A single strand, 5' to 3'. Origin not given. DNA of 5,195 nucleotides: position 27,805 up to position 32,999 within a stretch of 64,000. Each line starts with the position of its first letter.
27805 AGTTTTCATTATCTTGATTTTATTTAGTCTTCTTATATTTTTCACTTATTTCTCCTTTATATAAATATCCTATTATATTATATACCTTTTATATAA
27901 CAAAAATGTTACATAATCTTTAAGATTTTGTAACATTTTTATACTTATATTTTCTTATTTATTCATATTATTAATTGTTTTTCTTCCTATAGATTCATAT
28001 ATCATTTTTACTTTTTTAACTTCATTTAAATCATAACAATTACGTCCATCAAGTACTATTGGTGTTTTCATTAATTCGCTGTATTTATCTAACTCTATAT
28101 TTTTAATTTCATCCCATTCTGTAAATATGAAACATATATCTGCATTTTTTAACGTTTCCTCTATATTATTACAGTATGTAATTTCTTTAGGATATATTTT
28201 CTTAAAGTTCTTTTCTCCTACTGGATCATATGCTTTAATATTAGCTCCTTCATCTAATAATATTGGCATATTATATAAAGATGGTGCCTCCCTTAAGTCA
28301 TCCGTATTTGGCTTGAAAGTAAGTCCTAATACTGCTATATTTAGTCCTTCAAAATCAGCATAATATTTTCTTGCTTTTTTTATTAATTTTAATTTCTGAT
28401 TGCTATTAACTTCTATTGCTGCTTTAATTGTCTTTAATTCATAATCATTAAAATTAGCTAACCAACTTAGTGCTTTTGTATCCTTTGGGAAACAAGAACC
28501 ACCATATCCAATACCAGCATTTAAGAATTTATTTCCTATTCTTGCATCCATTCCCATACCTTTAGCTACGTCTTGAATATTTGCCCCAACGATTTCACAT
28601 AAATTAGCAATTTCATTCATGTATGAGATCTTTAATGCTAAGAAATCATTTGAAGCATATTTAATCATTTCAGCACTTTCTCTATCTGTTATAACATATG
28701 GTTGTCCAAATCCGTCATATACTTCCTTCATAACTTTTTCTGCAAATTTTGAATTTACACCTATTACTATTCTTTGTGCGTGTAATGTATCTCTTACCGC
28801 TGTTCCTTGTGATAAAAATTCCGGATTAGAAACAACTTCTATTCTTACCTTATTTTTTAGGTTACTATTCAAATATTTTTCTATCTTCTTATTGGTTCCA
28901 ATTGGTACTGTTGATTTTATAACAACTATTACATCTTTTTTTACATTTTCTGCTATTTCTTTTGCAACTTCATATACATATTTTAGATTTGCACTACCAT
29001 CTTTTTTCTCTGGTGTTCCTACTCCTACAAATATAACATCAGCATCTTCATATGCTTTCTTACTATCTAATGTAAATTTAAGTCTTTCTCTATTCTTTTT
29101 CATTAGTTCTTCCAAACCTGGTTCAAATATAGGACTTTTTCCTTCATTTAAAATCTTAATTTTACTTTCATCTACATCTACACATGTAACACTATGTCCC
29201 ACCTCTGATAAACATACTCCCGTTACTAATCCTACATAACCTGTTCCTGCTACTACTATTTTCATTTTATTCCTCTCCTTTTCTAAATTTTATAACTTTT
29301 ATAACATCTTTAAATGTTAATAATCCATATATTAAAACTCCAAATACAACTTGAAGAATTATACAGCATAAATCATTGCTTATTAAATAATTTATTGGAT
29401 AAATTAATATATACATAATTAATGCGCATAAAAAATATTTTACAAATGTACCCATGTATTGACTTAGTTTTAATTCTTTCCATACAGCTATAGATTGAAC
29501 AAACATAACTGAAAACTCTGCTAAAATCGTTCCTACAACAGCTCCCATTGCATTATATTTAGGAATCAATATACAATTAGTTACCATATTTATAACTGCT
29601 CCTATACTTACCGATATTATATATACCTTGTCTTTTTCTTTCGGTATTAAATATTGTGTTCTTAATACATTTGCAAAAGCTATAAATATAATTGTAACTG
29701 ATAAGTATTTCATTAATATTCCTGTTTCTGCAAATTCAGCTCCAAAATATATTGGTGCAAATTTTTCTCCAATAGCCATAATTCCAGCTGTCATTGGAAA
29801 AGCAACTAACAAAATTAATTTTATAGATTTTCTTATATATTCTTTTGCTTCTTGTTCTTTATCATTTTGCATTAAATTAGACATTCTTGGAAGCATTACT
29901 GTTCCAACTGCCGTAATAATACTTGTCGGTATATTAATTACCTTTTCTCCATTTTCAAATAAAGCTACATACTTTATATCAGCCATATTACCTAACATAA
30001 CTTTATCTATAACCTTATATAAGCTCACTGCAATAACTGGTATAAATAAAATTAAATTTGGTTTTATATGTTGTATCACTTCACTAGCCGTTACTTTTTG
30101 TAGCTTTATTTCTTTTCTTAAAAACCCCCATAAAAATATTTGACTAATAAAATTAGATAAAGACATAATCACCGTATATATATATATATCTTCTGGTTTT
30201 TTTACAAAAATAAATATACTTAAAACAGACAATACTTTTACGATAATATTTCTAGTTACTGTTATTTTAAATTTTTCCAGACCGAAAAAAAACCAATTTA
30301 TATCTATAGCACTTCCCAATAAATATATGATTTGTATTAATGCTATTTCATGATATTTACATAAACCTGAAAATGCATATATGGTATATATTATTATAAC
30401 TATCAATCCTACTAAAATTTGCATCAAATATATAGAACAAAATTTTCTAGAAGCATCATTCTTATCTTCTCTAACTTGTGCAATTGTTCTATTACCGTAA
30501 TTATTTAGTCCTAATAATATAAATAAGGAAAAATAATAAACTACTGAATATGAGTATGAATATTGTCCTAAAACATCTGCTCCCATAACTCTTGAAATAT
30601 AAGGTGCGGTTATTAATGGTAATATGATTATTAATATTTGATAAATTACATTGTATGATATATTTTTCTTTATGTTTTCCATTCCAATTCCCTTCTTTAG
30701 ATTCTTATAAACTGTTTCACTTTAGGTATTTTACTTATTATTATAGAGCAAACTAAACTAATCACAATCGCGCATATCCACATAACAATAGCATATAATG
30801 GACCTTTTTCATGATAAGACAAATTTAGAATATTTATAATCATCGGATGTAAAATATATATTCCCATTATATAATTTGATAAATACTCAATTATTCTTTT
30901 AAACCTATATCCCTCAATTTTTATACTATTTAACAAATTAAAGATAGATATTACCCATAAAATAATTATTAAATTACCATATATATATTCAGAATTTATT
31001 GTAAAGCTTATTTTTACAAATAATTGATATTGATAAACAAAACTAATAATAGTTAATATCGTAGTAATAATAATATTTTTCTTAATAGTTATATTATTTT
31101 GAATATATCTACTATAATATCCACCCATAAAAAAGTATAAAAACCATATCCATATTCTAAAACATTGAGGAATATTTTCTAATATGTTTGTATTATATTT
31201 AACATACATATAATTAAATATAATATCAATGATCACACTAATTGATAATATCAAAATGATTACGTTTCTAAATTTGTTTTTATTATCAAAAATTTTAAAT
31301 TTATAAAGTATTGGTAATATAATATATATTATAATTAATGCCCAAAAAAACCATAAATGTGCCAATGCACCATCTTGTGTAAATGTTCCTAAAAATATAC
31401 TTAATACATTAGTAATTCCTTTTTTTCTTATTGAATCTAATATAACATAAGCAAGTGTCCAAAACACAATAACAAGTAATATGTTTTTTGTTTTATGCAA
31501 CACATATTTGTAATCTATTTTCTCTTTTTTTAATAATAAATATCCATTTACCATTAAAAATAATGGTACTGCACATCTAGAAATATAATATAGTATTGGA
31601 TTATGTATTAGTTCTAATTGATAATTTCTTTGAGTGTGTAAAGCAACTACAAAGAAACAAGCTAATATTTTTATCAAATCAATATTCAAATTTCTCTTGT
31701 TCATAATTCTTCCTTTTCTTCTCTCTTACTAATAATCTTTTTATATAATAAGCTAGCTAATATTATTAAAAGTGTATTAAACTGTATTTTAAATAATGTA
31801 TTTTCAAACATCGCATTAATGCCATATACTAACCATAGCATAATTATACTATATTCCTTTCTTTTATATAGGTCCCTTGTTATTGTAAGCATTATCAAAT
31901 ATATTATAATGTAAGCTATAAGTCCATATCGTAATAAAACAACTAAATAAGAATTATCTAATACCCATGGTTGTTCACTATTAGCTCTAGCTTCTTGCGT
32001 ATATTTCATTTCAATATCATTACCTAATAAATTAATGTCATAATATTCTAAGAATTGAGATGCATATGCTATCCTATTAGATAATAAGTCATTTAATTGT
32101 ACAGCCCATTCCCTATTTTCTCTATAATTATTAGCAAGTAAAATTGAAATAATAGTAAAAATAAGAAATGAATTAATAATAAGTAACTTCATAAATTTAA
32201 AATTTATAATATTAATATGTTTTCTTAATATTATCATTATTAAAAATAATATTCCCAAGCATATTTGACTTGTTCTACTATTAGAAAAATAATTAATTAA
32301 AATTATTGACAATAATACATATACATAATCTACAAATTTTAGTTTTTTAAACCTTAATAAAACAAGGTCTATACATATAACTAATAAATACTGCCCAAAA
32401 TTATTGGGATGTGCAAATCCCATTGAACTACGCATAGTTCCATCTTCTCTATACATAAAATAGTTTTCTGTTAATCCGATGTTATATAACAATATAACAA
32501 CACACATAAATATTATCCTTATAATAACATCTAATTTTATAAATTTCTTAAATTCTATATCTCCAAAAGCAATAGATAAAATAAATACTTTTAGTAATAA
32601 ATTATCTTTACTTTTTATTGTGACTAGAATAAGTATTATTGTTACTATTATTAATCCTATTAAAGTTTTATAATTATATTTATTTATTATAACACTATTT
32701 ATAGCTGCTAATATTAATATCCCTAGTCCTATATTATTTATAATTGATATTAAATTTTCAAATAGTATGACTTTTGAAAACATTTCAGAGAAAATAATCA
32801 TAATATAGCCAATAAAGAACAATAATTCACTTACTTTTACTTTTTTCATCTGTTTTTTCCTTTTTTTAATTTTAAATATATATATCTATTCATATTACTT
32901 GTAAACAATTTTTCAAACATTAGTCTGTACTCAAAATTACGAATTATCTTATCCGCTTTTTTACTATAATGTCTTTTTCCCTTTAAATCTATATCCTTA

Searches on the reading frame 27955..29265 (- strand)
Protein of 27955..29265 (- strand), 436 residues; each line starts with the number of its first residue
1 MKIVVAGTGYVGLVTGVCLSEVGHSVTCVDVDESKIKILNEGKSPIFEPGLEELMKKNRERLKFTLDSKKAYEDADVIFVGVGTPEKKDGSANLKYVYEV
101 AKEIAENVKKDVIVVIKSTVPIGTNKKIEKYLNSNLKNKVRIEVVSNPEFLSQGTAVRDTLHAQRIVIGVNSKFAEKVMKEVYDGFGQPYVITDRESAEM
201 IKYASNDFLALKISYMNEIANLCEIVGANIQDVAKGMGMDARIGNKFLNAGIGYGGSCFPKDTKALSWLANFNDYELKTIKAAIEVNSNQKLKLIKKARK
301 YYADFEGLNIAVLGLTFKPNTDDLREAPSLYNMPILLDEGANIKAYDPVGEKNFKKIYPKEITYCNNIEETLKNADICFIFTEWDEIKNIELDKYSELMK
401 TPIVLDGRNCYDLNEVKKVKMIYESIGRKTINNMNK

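Call 6: search_protein_families(library=pfam, proteins=[window:27955-29265:-], max_evalue=0.001)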
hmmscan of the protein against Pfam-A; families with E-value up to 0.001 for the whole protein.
window:27955-29265:- (436 aa): 7 families
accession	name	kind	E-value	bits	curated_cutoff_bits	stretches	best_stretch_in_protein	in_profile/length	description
PF03721.20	UDPG_MGDP_dh_N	-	6.3e-65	218.7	27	1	1-182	1-187/187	UDP-glucose/GDP-mannose dehydrogenase family, NAD binding domain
PF00984.24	UDPG_MGDP_dh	-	1.1e-37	128.4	25.4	1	196-288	1-93/94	UDP-glucose/GDP-mannose dehydrogenase family, central domain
PF03720.21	UDPG_MGDP_dh_C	-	5.5e-35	120.3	30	1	311-412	1-102/103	UDP-glucose/GDP-mannose dehydrogenase family, UDP binding domain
PF01210.29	NAD_Gly3P_dh_N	-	2.6e-07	31.2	23.1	1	2-150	1-136/158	NAD-dependent glycerol-3-phosphate dehydrogenase N-terminus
PF03446.21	NAD_binding_2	-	1.8e-05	25.3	21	0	2-134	1-109/161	NAD binding domain of 6-phosphogluconate dehydrogenase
PF02558.23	ApbA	-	0.00011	22.2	22.2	1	3-83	1-75/150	Ketopantoate reductase PanE/ApbA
PF00070.33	Pyr_redox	-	0.00019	22.3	22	0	2-33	1-32/82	Pyridine nucleotide-disulphide oxidoreductase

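Call 24: search_protein_families(library=ncbifam, proteins=[window:27955-29265:-], max_evalue=0.00001)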
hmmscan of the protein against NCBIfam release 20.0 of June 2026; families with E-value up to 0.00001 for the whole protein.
window:27955-29265:- (436 aa): 7 families
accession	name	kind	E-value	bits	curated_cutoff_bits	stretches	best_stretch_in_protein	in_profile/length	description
NF047673.2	TeichurnBiosyTuaD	equivalog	9.3e-165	549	700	1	2-434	3-437/439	UDP-glucose 6-dehydrogenase TuaD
TIGR03026.1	NDP-sugDHase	subfamily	2.8e-135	451.3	189.8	1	1-409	1-413/413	nucleotide sugar dehydrogenase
NF041297.1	UDPGDh_AglM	equivalog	3.8e-114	381.9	670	1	1-415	1-421/429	UDP-glucose 6-dehydrogenase AglM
NF040825.1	UDPMaNacDH_Arch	equivalog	7.3e-59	199.7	750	1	1-428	1-415/418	UDP-N-acetyl-D-mannosamine dehydrogenase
NF011631.0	PRK15057.1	equivalog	1.1e-52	179.4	757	1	1-351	1-340/388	UDP-glucose 6-dehydrogenase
NF008286.0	PRK11064.1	equivalog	1.4e-47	162.2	459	1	2-397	5-409/420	UDP-N-acetyl-D-mannosamine dehydrogenase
NF011729.0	PRK15182.1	equivalog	3.4e-12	45.9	592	1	2-329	8-336/425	Vi polysaccharide biosynthesis UDP-N-acetylglucosamine C-6 dehydrogenase TviB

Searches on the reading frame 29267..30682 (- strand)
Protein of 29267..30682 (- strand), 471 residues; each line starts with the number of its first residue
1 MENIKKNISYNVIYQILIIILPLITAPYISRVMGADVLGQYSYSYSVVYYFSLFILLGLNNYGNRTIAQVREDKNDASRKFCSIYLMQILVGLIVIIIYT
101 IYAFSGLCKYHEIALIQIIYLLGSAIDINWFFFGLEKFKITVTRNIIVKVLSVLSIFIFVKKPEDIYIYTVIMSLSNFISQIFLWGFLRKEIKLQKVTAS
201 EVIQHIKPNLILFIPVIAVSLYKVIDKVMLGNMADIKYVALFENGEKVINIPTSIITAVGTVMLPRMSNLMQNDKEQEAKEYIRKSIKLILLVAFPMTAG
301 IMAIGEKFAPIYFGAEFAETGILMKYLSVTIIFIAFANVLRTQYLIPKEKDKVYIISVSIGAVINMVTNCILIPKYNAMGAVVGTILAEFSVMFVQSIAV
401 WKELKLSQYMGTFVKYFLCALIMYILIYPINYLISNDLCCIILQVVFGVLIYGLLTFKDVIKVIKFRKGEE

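Call 6: search_protein_families(library=pfam, proteins=[window:29267-30682:-], max_evalue=0.001)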
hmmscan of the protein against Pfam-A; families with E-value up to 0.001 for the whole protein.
window:29267-30682:- (471 aa): 3 families
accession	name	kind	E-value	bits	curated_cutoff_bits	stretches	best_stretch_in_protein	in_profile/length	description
PF01943.22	Polysacc_synt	-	7.7e-33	114.5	28.2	1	5-271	2-274/274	Polysaccharide biosynthesis protein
PF03023.19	MurJ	-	4e-15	55.8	27.4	1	98-430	75-432/451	Lipid II flippase MurJ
PF13440.11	Polysacc_synt_3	-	3.9e-11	43.2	23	1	30-319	3-290/293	Polysaccharide biosynthesis protein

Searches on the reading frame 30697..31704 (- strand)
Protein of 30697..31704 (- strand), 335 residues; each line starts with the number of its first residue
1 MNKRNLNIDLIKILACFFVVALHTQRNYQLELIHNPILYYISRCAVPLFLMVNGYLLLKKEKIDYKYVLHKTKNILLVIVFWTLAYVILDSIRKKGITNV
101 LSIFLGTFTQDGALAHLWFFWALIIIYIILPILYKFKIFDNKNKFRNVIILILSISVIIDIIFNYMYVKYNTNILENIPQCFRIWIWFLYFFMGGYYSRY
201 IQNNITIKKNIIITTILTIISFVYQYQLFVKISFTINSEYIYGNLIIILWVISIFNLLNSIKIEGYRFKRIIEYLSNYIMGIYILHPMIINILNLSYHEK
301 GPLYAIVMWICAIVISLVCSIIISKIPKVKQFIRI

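Call 6: search_protein_families(library=pfam, proteins=[window:30697-31704:-], max_evalue=0.001)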
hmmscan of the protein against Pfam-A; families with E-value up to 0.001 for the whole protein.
window:30697-31704:- (335 aa): 1 family
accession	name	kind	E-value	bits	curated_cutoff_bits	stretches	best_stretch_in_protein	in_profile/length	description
PF01757.29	Acyl_transf_3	-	7.7e-42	143.9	31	1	6-324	2-325/326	Acyltransferase domain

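Call 24: search_protein_families(library=ncbifam, proteins=[window:30697-31704:-], max_evalue=0.00001)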
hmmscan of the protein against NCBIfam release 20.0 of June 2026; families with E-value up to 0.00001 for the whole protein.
window:30697-31704:- (335 aa): 1 family
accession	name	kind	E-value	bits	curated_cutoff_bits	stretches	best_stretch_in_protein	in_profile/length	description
NF033132.1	vanT-CELN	equivalog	1.1e-07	30.7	900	1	7-322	3-320/697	membrane-bound serine racemase VanT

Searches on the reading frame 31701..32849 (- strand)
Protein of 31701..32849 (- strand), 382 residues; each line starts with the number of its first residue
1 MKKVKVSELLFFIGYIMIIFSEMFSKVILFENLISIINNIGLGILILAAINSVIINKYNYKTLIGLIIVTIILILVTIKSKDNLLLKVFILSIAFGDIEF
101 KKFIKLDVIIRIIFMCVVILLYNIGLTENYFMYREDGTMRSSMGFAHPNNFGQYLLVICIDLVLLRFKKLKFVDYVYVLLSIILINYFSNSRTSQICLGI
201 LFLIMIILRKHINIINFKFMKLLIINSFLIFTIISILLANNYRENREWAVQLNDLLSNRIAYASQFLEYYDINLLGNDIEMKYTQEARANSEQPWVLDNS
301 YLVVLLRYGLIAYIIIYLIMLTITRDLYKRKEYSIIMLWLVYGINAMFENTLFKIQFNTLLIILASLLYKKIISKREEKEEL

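Call 6: search_protein_families(library=pfam, proteins=[window:31701-32849:-], max_evalue=0.001)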
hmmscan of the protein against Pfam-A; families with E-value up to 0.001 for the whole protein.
window:31701-32849:- (382 aa): 1 family
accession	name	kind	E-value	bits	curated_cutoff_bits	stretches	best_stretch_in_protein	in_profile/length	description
PF04932.20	Wzy_C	-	1.5e-05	25.2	31.7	1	179-316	3-148/149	O-Antigen ligase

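Call 24: search_protein_families(library=ncbifam, proteins=[window:31701-32849:-], max_evalue=0.00001)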
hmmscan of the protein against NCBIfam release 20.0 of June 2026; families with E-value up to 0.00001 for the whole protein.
window:31701-32849:- (382 aa): 0 families
